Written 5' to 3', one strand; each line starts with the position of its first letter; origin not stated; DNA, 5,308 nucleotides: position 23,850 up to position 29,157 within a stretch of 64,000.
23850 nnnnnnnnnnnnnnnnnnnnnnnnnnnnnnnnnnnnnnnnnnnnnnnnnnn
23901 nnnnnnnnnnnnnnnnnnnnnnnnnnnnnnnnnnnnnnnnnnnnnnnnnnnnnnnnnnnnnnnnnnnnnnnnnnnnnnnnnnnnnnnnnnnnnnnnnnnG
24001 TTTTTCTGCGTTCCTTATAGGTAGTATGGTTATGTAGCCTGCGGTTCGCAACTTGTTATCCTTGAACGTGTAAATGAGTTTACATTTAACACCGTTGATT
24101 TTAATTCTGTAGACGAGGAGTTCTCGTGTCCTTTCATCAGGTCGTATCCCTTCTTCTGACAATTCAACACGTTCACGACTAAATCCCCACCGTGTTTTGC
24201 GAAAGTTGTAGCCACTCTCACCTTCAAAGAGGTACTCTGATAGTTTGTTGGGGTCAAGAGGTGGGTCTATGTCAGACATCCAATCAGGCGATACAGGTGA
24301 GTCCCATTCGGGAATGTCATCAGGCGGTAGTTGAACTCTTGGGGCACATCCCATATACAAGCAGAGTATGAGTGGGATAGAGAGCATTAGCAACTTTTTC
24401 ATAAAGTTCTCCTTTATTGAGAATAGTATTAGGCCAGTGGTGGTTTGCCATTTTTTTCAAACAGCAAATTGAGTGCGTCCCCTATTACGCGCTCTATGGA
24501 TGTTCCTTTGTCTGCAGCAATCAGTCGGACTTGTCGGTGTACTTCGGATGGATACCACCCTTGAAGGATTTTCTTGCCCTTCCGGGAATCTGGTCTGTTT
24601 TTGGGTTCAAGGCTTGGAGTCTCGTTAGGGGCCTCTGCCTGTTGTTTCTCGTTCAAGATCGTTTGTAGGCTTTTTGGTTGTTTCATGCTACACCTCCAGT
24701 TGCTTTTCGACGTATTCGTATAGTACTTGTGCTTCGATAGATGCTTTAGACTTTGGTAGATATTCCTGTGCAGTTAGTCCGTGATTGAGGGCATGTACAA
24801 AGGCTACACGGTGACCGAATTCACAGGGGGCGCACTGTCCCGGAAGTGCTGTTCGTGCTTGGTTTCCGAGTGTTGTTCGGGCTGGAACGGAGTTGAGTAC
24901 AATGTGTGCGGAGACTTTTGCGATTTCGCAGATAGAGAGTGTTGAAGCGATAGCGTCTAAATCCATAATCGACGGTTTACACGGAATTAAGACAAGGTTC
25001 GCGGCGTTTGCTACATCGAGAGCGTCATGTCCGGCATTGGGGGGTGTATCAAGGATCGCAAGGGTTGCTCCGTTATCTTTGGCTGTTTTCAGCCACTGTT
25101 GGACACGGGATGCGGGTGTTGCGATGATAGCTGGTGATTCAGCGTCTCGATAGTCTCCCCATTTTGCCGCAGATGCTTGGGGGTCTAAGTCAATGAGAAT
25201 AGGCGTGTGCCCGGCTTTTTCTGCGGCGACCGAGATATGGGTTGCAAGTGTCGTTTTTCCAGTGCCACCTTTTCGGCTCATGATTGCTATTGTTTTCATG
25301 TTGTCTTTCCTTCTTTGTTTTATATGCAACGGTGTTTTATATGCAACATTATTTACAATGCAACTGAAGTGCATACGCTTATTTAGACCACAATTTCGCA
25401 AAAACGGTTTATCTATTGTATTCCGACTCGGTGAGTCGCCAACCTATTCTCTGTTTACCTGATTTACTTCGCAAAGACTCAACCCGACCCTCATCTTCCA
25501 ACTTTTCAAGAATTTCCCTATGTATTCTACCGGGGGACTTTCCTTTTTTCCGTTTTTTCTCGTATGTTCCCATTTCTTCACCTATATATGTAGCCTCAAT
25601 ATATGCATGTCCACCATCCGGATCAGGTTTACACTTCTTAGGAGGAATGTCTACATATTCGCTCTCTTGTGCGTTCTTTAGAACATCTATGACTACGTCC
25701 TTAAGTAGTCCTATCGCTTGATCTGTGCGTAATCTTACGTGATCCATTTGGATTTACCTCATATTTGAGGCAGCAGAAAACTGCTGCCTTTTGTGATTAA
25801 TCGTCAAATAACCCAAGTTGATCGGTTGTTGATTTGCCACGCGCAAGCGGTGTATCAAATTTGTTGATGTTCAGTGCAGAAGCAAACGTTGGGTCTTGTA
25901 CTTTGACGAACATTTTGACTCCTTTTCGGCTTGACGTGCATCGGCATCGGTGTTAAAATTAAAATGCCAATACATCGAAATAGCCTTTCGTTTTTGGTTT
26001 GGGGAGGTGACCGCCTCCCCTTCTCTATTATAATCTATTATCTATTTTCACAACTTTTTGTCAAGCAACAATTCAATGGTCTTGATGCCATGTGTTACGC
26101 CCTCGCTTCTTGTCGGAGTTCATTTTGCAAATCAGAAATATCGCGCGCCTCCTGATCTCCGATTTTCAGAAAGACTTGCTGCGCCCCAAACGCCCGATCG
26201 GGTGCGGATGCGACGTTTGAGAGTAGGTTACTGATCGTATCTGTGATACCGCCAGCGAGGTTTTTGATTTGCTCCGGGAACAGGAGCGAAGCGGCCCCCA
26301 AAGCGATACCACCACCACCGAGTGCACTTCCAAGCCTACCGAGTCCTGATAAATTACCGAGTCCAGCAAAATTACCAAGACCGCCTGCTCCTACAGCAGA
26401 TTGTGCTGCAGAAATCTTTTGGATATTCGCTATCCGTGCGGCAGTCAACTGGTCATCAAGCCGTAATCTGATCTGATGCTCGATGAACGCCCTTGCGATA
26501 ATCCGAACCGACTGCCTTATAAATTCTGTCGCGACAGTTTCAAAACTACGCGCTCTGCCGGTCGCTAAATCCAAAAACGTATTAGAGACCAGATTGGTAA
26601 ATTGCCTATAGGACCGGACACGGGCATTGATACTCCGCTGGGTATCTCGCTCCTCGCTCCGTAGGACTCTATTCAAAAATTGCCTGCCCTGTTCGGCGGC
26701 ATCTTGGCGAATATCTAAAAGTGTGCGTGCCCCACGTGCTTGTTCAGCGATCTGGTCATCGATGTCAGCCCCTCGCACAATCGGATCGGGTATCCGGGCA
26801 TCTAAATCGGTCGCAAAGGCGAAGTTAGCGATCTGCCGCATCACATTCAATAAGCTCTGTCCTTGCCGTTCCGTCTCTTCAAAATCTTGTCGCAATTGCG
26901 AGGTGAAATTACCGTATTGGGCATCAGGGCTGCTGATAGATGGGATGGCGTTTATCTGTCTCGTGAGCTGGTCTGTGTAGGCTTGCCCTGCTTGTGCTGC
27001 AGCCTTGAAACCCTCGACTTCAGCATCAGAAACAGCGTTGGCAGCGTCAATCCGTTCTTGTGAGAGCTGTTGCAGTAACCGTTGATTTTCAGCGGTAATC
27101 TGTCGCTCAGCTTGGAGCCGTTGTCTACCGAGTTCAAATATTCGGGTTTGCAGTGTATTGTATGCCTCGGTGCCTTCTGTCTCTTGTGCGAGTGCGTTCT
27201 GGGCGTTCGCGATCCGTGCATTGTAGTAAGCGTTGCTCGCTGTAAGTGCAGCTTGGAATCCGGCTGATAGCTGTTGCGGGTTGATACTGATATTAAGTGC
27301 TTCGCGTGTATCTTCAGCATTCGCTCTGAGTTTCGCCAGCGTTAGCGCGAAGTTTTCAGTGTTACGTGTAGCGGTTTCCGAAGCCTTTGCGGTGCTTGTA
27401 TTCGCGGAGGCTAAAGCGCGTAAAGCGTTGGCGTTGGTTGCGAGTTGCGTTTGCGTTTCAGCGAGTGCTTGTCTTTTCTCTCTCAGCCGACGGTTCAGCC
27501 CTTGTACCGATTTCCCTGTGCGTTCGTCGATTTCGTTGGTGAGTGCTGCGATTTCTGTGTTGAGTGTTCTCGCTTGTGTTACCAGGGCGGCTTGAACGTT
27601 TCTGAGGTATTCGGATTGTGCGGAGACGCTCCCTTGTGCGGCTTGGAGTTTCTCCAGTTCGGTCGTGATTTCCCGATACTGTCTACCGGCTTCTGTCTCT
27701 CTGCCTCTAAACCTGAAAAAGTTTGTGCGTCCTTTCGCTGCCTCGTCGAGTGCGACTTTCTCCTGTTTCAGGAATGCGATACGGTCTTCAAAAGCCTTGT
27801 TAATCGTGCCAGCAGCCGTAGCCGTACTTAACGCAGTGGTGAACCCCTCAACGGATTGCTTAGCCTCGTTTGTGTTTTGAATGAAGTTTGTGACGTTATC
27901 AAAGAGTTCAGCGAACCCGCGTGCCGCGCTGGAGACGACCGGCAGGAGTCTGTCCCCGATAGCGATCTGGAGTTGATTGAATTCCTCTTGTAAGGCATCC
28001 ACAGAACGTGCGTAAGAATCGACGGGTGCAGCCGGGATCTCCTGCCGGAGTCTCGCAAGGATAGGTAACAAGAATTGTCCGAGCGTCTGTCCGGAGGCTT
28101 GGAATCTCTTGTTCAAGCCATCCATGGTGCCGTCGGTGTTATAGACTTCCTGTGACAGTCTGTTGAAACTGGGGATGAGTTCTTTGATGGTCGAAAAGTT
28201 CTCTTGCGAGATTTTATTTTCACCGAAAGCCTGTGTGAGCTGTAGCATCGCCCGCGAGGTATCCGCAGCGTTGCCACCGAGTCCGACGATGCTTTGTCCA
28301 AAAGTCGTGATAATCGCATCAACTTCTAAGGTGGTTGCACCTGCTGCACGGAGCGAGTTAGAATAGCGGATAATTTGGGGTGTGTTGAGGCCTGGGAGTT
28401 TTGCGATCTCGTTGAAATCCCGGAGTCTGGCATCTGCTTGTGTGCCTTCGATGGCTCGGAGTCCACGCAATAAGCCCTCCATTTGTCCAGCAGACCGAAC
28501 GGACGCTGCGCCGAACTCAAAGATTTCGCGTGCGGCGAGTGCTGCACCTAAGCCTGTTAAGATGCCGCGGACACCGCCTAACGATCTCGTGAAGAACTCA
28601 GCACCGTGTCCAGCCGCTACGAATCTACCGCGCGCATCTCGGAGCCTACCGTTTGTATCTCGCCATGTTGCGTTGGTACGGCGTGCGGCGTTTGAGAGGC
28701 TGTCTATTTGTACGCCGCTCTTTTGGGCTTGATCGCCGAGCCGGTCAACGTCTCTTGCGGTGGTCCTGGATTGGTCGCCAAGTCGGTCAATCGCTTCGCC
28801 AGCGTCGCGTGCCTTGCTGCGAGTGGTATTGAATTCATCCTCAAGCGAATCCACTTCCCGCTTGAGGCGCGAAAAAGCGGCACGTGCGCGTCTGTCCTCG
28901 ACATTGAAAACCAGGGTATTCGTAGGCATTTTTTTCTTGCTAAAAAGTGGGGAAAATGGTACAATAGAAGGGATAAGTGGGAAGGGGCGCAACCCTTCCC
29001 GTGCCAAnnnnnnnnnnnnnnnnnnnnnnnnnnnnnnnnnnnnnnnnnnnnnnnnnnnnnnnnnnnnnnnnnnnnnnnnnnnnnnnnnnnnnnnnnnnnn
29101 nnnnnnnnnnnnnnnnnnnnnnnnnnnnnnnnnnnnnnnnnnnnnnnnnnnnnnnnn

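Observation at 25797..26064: Unannotated 38-aa protein ending in a beta-clamp-binding motif, opposed by a candidate antisense sRNA: possible new type I-like toxin-antitoxin or replication-control module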

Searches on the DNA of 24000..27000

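Call 5: search_rna_families(source=window, start=24000, end=27000, threshold=evalue, max_evalue=10)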
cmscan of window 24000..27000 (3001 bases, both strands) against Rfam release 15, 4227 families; matches with E-value up to 10: 2.
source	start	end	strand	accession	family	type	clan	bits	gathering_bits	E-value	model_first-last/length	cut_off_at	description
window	24064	24120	-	RF00165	Corona_pk3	Cis-reg;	CL00117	16.4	35.6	5.8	1-61/61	no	Coronavirus 3' UTR pseudoknot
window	26248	26310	-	RF02248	Six3os1_3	Gene; lncRNA;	-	11.7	40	9.9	1-75/75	no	Six3os1 conserved region 3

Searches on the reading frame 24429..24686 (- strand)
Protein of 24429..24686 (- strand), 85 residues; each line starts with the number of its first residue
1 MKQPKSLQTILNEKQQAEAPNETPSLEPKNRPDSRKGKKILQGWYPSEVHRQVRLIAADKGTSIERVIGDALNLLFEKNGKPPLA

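Call 6: search_protein_families(library=pfam, proteins=[window:24429-24686:-], max_evalue=0.01)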
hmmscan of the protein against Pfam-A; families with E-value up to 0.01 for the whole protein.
window:24429-24686:- (85 aa): 1 family
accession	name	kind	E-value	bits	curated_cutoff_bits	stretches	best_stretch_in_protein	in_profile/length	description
PF20605.4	Antitox_RHH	-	9.6e-17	61.3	27.2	1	35-83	1-49/50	Antitoxin-like ribbon-helix-helix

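Call 7: search_protein_families(library=phrogs, proteins=[window:24429-24686:-], max_evalue=0.01)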
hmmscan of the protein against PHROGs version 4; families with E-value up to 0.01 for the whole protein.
window:24429-24686:- (85 aa): 0 families

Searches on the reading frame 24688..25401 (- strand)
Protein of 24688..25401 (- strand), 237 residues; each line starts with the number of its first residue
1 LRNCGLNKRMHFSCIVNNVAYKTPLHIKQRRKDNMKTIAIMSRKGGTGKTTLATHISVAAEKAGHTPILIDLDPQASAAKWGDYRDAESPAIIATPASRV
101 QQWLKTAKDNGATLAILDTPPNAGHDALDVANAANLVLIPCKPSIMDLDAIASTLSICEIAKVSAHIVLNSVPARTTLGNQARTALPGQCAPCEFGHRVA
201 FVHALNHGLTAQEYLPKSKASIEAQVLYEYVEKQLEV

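Call 6: search_protein_families(library=pfam, proteins=[window:24688-25401:-], max_evalue=0.01)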
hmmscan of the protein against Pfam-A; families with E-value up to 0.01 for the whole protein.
window:24688-25401:- (237 aa): 8 families
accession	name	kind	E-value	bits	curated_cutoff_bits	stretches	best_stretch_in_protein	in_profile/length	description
PF13614.12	AAA_31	-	2.7e-13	50.7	27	1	35-80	1-46/177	AAA domain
PF01656.29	CbiA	-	7.5e-12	45.7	25.4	1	38-156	1-54/125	CobQ/CobB/MinD/ParA nucleotide binding domain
PF09140.17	MipZ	-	2.9e-08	33.8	20.7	1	38-86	3-52/262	ATPase MipZ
PF10609.15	ParA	-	1e-07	32.1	27.1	1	36-73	4-41/246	NUBPL iron-transfer P-loop NTPase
PF07015.17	VirC1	-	0.00056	19.8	24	1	35-174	1-152/231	VirC1 protein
PF02374.21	ArsA_ATPase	-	0.0016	18.1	24.3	1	38-77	3-42/305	Anion-transporting ATPase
PF06564.18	CBP_BcsQ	-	0.0035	17.3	21.3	0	35-75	1-41/234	Cellulose biosynthesis protein BcsQ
PF16575.11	CLP1_P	-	0.009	16.3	26.6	0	46-76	4-34/188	mRNA cleavage and polyadenylation factor CLP1 P-loop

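Call 7: search_protein_families(library=phrogs, proteins=[window:24688-25401:-], max_evalue=0.01)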
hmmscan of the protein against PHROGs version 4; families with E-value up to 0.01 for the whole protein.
window:24688-25401:- (237 aa): 1 family
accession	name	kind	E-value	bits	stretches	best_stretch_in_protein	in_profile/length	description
phrog_164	-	DNA, RNA and nucleotide metabolism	2.5e-35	123.5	1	29-236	218-474/500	ParA-like partition protein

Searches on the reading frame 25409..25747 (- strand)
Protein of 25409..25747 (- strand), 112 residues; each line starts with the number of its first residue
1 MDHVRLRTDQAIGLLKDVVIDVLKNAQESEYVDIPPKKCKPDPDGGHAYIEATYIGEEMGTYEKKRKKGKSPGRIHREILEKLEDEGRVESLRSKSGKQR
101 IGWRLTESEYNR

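Call 6: search_protein_families(library=pfam, proteins=[window:25409-25747:-], max_evalue=0.01)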
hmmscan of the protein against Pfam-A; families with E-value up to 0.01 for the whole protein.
window:25409-25747:- (112 aa): 0 families

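Call 7: search_protein_families(library=phrogs, proteins=[window:25409-25747:-], max_evalue=0.01)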
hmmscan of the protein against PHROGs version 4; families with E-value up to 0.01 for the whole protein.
window:25409-25747:- (112 aa): 0 families

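Call 15: find_related_loci(query=window:25409-25747:-, collection=viral_contigs, flank=4000)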
Query window:25409-25747:- (112 aa) in viral_contigs; peptide patterns used: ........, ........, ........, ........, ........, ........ (x = any residue, [..] = any of these).
46 stretches matched a pattern, but none encodes a relative of the query by tblastn (E <= 1e-3).

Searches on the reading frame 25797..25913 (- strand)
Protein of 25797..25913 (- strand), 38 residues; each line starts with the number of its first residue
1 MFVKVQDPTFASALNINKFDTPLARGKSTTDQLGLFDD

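Call 6: search_protein_families(library=pfam, proteins=[window:25797-25913:-], max_evalue=0.01)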
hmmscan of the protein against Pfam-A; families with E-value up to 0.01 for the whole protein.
window:25797-25913:- (38 aa): 0 families

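Call 7: search_protein_families(library=phrogs, proteins=[window:25797-25913:-], max_evalue=0.01)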
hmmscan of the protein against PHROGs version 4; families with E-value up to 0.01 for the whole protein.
window:25797-25913:- (38 aa): 0 families

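Call 10: search_dna_similar(query=window:25797-25913:-, collection=phages, mode=protein, max_evalue=10)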
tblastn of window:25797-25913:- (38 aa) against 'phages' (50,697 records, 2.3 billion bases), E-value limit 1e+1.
No match.

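Call 11: search_dna_similar(query=window:25797-25913:-, collection=plasmids, mode=protein, max_evalue=10)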
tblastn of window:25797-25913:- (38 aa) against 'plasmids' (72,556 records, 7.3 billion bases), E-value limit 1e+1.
No match.

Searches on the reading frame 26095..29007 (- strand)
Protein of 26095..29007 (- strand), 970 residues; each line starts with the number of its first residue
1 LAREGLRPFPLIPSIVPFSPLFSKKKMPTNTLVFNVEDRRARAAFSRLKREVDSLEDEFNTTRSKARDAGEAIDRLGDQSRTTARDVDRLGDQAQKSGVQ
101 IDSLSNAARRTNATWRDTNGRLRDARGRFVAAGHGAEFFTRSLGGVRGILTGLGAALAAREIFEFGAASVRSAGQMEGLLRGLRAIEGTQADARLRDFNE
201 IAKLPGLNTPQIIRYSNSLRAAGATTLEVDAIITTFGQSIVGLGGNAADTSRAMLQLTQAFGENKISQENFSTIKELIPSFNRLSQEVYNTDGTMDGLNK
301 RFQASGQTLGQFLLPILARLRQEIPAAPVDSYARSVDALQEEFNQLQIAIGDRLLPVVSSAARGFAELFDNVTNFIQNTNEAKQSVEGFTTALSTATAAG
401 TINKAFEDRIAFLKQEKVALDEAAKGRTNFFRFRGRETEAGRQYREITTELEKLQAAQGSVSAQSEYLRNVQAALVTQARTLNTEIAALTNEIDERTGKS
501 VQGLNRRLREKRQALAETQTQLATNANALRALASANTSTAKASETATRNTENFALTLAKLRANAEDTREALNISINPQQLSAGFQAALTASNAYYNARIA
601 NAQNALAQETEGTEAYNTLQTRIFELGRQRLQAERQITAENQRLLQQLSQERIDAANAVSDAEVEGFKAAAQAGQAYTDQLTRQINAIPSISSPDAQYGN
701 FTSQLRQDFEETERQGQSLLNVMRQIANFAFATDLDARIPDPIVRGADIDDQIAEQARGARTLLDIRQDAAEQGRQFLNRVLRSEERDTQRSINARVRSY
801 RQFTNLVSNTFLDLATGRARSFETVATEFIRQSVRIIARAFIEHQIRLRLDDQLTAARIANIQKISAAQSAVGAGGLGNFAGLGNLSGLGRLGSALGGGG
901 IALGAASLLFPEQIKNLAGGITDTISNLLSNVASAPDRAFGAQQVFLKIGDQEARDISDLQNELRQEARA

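Call 6: search_protein_families(library=pfam, proteins=[window:26095-29007:-], max_evalue=0.01)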
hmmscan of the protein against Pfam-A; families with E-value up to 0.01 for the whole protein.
window:26095-29007:- (970 aa): 1 family
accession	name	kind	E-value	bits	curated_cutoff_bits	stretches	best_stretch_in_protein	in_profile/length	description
PF20155.4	TMP_3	-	9.4e-09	35.7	41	1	213-301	53-139/192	Tape measure protein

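Call 7: search_protein_families(library=phrogs, proteins=[window:26095-29007:-], max_evalue=0.01)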
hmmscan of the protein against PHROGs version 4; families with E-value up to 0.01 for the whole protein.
window:26095-29007:- (970 aa): 7 families
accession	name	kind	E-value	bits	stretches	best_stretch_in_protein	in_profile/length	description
phrog_167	-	tail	1.2e-08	34.1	1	41-406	223-598/1555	tail length tape measure protein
phrog_1107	-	tail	1.3e-07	31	1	103-397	141-405/1252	tail length tape measure protein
phrog_28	-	tail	1.4e-07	31.5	2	333-400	552-619/1228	tail length tape measure protein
phrog_17727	-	tail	0.00011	22.4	1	329-397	127-195/443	tail length tape measure protein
phrog_1272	-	tail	0.00014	20.7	1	331-395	531-595/1606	tail length tape measure protein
phrog_1533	-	tail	0.00024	19.7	1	330-398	524-592/1688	tail length tape measure protein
phrog_36335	-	unknown function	0.0093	16.7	0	429-575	6-147/165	-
